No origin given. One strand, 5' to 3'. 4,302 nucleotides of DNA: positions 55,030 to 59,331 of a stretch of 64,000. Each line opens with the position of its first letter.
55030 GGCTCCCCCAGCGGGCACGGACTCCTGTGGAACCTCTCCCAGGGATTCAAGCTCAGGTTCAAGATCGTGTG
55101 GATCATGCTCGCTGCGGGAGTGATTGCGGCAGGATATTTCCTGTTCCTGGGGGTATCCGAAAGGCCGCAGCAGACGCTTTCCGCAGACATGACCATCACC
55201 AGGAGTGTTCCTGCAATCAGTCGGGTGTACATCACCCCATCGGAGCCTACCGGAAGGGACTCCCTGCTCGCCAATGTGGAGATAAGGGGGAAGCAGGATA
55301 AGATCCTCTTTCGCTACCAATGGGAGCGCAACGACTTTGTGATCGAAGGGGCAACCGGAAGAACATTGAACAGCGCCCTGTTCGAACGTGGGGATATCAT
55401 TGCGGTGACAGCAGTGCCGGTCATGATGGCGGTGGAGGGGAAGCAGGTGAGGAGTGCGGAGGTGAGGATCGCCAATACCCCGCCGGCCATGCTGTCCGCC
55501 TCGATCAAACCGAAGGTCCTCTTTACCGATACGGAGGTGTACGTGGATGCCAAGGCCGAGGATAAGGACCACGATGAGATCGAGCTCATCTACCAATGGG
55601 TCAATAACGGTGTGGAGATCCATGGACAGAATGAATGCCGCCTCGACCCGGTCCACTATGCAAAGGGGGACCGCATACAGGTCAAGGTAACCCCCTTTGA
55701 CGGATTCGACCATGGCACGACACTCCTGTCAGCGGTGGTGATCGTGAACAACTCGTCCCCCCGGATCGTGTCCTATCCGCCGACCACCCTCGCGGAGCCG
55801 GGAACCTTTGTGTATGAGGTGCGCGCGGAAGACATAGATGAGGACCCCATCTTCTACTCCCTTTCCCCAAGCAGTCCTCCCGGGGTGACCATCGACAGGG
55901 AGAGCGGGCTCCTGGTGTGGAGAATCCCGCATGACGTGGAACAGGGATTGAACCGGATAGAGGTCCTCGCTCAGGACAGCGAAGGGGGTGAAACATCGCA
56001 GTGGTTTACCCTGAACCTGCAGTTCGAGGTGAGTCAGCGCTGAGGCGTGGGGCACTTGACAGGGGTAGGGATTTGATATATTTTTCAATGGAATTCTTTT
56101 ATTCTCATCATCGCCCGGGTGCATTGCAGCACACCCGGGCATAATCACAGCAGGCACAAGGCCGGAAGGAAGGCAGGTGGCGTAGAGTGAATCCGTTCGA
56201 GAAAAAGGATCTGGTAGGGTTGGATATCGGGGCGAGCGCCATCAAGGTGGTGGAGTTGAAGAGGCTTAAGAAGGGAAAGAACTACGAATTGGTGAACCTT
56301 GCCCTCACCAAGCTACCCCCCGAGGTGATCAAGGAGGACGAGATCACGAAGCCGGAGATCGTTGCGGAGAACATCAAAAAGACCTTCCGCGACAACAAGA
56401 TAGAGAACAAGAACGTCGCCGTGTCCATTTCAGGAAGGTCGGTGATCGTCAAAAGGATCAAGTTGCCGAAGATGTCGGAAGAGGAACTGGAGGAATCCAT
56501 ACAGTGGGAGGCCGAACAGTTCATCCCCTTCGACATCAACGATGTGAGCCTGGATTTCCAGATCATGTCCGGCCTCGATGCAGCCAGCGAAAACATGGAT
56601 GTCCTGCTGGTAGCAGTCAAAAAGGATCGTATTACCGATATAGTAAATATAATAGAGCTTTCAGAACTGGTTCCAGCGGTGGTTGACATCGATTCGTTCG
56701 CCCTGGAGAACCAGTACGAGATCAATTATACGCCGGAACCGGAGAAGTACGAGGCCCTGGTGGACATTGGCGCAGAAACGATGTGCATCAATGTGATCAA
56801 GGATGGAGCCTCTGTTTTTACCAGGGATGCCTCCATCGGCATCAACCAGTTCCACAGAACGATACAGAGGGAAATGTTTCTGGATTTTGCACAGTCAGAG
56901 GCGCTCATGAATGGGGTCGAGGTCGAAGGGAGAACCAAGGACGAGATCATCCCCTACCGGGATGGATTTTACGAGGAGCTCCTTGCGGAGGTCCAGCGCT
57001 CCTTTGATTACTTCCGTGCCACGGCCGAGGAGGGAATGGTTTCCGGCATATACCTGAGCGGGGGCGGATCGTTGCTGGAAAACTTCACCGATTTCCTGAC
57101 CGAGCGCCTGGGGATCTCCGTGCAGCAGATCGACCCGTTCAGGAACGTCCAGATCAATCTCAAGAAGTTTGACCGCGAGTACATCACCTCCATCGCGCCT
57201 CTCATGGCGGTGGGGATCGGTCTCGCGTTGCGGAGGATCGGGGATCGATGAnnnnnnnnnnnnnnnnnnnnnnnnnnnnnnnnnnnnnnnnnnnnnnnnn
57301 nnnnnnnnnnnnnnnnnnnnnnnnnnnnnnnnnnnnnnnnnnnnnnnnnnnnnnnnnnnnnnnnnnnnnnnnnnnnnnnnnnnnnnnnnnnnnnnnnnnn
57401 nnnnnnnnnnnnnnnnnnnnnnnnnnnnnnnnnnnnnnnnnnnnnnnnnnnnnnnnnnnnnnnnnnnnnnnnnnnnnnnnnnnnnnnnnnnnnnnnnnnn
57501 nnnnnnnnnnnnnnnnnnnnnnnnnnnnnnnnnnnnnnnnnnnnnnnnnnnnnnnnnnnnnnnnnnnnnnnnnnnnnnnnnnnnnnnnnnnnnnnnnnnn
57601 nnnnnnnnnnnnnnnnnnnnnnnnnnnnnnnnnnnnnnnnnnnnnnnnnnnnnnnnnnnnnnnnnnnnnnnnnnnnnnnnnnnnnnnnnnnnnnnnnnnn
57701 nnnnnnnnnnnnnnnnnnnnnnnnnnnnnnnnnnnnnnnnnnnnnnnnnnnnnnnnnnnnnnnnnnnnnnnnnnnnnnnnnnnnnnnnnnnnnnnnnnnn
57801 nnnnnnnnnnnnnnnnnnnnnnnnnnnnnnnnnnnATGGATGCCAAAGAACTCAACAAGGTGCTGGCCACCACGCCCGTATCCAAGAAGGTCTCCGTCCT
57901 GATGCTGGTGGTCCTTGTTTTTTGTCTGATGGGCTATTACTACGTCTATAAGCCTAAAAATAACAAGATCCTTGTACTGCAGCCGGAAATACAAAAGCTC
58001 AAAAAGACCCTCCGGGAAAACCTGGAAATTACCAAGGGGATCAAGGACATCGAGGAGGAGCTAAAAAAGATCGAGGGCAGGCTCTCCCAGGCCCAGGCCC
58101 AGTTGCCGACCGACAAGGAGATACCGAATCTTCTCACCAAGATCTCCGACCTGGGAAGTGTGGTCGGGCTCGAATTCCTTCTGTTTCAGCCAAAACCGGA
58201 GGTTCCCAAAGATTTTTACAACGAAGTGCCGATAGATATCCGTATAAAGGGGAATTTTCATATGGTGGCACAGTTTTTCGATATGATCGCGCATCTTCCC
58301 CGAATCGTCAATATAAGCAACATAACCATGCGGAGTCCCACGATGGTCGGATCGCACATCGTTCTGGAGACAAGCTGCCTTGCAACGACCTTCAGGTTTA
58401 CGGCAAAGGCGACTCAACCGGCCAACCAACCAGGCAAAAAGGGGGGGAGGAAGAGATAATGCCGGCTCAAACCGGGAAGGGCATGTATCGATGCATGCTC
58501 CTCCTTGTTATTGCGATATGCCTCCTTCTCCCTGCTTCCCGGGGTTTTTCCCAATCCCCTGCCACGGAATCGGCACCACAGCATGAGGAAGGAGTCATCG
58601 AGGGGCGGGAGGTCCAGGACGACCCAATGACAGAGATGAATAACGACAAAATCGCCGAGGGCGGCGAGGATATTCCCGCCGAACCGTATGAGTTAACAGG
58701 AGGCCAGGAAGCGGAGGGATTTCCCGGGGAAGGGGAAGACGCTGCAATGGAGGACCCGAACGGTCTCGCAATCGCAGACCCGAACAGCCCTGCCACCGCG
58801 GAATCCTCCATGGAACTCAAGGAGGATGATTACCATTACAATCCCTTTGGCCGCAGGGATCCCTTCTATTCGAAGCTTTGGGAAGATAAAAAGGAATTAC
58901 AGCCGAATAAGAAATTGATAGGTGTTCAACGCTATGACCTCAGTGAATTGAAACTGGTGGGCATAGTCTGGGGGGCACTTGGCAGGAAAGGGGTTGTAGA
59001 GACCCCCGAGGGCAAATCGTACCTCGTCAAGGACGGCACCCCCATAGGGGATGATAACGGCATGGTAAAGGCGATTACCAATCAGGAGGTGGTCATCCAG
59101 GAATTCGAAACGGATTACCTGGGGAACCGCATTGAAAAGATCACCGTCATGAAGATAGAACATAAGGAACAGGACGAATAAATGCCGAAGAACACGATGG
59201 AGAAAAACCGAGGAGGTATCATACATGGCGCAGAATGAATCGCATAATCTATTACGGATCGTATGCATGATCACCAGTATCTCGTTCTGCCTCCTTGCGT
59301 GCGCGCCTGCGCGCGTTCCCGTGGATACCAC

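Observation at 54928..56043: Membrane-anchored Ig-repeat/He_PIG protein inserted between pilY1 and pilM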

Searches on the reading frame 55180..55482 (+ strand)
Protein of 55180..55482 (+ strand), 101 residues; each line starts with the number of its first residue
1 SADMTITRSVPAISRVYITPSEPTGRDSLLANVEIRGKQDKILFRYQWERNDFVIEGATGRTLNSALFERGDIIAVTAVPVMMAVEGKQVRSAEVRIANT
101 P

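Call 33: search_protein_families(library=pfam, proteins=[window:55180-55482:+], max_evalue=10)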
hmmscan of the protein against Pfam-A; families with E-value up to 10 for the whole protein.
window:55180-55482:+ (101 aa): 0 families
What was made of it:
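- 55213..55479 (+): Ig-like domain 1 (Hoc/I-set-type), residues 96-184, core W132. No Pfam model covers it (call 33).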

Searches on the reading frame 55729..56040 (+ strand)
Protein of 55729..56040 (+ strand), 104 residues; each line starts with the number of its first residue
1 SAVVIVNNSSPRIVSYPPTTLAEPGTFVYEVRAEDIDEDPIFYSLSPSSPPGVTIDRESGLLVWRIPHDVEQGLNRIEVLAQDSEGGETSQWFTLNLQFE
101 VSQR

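Call 33: search_protein_families(library=pfam, proteins=[window:55753-56040:+], max_evalue=10)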
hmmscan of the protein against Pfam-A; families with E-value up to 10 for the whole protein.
window:55753-56040:+ (96 aa): 4 families
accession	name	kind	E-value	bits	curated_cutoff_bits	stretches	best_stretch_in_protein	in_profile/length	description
PF05345.18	He_PIG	-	6.4e-08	33.4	24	1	6-88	5-94/96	Putative Ig domain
PF00028.23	Cadherin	-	0.00045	21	28.8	1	15-88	10-87/93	Cadherin domain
PF17963.7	Big_9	-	0.0079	17.5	23.6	1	10-87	10-88/89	Bacterial Ig domain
PF09136.16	Glucodextran_B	-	0.18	12.1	27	1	62-90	54-82/83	Glucodextranase, domain B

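Call 77: search_solved_structures(query=window:55729-56040:+, max_evalue=10, show_alignments=4)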
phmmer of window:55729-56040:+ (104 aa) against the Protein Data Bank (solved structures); distinct sequences matched with E-value up to 10: 21.
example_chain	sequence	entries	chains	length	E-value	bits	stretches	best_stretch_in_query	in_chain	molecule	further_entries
5uz8_A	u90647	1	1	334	0.0066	19.6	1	24-101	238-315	Cadherin-23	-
7sb6_A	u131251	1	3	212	0.019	18.2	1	25-89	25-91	Cadherin 23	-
5vt8_B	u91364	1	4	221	0.084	16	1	24-101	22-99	Cadherin-23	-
3q2l_A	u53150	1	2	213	0.22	14.7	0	28-89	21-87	Cadherin-1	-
4nqq_A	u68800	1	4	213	0.33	14.2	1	39-76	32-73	Cadherin-3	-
4zt1_A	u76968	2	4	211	0.37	14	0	22-44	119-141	Cadherin-1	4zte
2o72_A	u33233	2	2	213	0.37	14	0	22-44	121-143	Epithelial-cadherin | Cadherin-1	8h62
6cxy_C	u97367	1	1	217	0.4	13.9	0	22-44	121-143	Cadherin-1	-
1suh_A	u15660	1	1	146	0.71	13.1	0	28-72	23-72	EPITHELIAL CADHERIN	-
3q2n_A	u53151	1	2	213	0.8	12.9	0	22-45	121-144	Cadherin-1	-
3lnh_A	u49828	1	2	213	0.9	12.7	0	28-71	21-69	Cadherin-1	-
8bnq_A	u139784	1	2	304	0.91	12.7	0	38-68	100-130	Titin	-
3qrb_A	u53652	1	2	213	0.91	12.7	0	28-71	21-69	Cadherin-1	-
1q1p_A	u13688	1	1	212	0.92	12.7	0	28-71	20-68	Epithelial-cadherin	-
2qvf_B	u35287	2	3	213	0.93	12.7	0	28-71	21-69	Epithelial-cadherin (E-cadherin) (Uvomorulin) (Cadherin-1) (ARC-1) (CD324 antigen) | Cadherin-1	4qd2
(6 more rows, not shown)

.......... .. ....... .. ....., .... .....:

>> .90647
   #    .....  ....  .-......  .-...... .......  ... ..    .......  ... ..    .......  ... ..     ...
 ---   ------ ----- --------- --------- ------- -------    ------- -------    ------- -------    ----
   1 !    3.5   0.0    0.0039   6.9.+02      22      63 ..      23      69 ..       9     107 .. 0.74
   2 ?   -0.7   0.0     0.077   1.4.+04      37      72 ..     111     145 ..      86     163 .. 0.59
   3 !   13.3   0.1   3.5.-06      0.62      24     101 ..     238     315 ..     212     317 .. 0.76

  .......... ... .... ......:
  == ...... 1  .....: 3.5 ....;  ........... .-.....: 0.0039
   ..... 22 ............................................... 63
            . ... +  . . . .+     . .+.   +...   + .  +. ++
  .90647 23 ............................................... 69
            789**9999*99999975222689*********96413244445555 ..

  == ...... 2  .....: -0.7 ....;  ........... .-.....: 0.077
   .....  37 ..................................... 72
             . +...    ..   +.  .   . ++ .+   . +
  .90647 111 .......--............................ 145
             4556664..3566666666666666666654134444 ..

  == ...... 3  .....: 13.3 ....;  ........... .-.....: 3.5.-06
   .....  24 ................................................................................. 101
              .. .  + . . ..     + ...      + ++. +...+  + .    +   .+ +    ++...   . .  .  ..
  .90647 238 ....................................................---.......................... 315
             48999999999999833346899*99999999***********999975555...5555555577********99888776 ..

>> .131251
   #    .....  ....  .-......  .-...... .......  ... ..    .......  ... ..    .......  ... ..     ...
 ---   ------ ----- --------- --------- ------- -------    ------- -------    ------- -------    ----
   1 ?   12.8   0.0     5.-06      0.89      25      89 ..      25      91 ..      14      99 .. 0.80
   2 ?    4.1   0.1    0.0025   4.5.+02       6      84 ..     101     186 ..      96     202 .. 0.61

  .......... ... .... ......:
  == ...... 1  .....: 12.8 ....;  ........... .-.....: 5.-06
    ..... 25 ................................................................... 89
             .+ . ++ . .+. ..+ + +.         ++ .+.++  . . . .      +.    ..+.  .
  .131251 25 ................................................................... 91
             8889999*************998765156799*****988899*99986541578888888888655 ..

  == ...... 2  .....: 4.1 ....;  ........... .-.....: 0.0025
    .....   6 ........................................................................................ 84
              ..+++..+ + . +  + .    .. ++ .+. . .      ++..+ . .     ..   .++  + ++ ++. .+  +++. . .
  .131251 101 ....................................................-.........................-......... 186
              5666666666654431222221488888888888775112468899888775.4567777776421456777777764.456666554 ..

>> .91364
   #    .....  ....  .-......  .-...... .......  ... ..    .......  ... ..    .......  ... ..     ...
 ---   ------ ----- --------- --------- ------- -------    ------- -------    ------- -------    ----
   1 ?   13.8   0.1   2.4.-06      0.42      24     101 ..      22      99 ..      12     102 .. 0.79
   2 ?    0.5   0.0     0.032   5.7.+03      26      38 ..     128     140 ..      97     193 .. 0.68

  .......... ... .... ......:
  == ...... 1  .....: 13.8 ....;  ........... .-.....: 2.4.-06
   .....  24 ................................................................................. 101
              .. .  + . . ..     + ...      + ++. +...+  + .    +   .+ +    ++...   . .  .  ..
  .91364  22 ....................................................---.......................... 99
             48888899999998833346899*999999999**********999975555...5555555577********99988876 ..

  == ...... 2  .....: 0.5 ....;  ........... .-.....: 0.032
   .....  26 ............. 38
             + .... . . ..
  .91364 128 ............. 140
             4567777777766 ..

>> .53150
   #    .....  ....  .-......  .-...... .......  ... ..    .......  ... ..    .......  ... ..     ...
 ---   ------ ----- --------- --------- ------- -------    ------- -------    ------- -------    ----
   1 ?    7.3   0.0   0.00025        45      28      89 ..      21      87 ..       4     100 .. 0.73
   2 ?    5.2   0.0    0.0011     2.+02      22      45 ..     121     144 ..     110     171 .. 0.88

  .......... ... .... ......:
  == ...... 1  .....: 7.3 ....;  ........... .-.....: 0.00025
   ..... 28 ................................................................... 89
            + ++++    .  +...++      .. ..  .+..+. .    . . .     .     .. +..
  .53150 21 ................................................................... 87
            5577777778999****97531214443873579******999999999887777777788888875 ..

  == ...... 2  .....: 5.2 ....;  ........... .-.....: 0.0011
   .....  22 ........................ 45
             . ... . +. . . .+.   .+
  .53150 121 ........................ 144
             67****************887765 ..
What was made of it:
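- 55756..56022 (+): He_PIG/cadherin-like domain 3, residues 277-365. It has core W331, the cluster AEDIDED (D302, D304, D306) and D350, preceded by the linker VNNSSP. '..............' aligns with the cadherin 'ATDADDD..Y' DxD motif, and '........' aligns with cadherin-23 '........' (call 77).
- Closest known: Cadherin / He_PIG. Same: Its DxDxD motif and the Asn-x-x-Pro linker align with the cadherin Ca2+-binding DxD and DxNDNxP motifs (call 77).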

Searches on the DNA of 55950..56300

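Call 57: search_rna_families(source=window, start=55950, end=56300, threshold=evalue, max_evalue=1)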
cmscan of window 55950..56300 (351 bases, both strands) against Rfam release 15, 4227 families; matches with E-value up to 1: 2.
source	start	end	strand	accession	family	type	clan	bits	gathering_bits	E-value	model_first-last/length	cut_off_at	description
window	56095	56159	-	RF01903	mir-500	Gene; miRNA;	-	24.5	78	0.0022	1-84/84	no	mir-500 microRNA precursor family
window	56043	56116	-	RF01422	snoR116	Gene; snRNA; snoRNA; CD-box;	-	19.3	47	0.32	1-86/86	no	small nucleolar RNA snoR116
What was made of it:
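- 56053..56099 (+): Conserved promoter-like block for pilM. TTGACA is at 56056-56061, followed by an AT-rich -10 region. It marks the end of the pilY1/ORF unit. No credible Rfam family matches here: two eukaryotic miRNA/snoRNA models score far below their gathering thresholds (call 57).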

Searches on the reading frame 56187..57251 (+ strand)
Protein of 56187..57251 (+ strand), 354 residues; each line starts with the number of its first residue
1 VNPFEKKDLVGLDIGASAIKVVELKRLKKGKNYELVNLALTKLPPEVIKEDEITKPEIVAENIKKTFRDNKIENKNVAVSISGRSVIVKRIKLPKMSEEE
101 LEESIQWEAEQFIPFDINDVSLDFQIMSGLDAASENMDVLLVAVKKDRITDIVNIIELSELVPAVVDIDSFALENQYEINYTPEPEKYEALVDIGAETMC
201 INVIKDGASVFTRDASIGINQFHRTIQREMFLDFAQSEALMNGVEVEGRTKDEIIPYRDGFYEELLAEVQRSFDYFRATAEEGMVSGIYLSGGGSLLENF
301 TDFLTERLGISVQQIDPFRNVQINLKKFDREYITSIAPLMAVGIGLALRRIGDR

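Call 5: search_protein_families(library=pfam, proteins=[window:56187-57251:+], max_evalue=0.01)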
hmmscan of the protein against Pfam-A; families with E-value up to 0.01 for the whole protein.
window:56187-57251:+ (354 aa): 4 families
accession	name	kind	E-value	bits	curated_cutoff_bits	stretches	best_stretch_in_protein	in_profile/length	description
PF11104.14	PilM_2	-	8.7e-71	239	27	1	11-350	1-339/340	Type IV pilus assembly protein PilM;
PF14450.12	FtsA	-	3.1e-07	31.2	31.8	1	190-318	1-113/127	Cell division protein FtsA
PF06723.19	MreB_Mbl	-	4.4e-07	29.5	27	0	285-315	274-304/327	MreB/Mbl protein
PF05134.19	T2SSL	-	0.00031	20.7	25.5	1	71-173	43-138/231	Type II secretion system (T2SS), protein L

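Call 6: search_protein_families(library=ncbifam, proteins=[window:56187-57251:+], max_evalue=0.01)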
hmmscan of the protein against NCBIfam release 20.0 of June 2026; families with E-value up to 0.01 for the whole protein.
window:56187-57251:+ (354 aa): 8 families
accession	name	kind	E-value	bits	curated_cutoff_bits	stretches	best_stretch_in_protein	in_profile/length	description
TIGR01175.1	pilM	subfamily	4.9e-75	252.7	133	1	6-350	2-347/348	type IV pilus assembly protein PilM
NF045709.1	Amuc_1101_fam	equivalog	1.4e-48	166.2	650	1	6-353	4-352/608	Amuc_1101 family PilM-like pilus complex protein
NF011660.0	PRK15080.1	equivalog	2.3e-07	30.3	182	1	190-314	144-257/277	ethanolamine utilization protein EutJ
TIGR02529.1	EutJ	subfamily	1.2e-06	28.2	152.1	1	189-314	110-224/239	ethanolamine utilization protein EutJ family protein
TIGR01174.1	ftsA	equivalog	2.5e-06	26.8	175.85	0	138-239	149-248/371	cell division protein FtsA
NF010539.0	PRK13927.1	subfamily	9.5e-06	24.7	293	0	284-315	280-311/339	rod shape-determining protein MreB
NF010540.1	PRK13929.1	exception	6.5e-05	22.2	515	0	286-323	280-318/334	rod-share determining protein MreBH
NF045943.2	MAG3720_fam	hypoth_equivalog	0.00034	19.8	70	1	143-244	161-256/395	MAG3720 family protein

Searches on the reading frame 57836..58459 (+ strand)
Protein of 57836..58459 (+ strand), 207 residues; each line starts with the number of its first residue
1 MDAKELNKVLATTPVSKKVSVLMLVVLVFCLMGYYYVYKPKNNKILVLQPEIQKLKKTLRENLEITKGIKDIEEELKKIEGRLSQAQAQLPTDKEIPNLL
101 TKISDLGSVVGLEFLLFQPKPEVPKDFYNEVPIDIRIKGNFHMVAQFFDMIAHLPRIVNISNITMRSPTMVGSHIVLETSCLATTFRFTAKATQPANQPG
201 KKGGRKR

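Call 5: search_protein_families(library=pfam, proteins=[window:57836-58459:+], max_evalue=0.01)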
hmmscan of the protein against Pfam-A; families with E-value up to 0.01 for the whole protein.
window:57836-58459:+ (207 aa): 1 family
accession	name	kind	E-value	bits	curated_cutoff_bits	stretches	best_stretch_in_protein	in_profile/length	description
PF04350.18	PilO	-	5.5e-41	140.5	22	1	50-189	6-144/145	Pilus assembly protein, PilO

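Call 6: search_protein_families(library=ncbifam, proteins=[window:57836-58459:+], max_evalue=0.01)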
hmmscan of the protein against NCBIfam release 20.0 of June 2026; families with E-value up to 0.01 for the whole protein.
window:57836-58459:+ (207 aa): 0 families

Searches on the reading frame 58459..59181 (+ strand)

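Call 5: search_protein_families(library=pfam, proteins=[window:58459-59181:+], max_evalue=0.01)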
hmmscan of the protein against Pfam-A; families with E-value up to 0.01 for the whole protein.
window:58459-59181:+ (240 aa): 1 family
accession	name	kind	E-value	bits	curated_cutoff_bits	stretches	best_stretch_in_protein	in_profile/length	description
PF04351.19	PilP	-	7.5e-12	45.8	25.6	1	124-232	28-145/146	Pilus assembly protein, PilP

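Call 6: search_protein_families(library=ncbifam, proteins=[window:58459-59181:+], max_evalue=0.01)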
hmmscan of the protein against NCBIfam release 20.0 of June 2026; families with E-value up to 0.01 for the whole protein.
window:58459-59181:+ (240 aa): 0 families
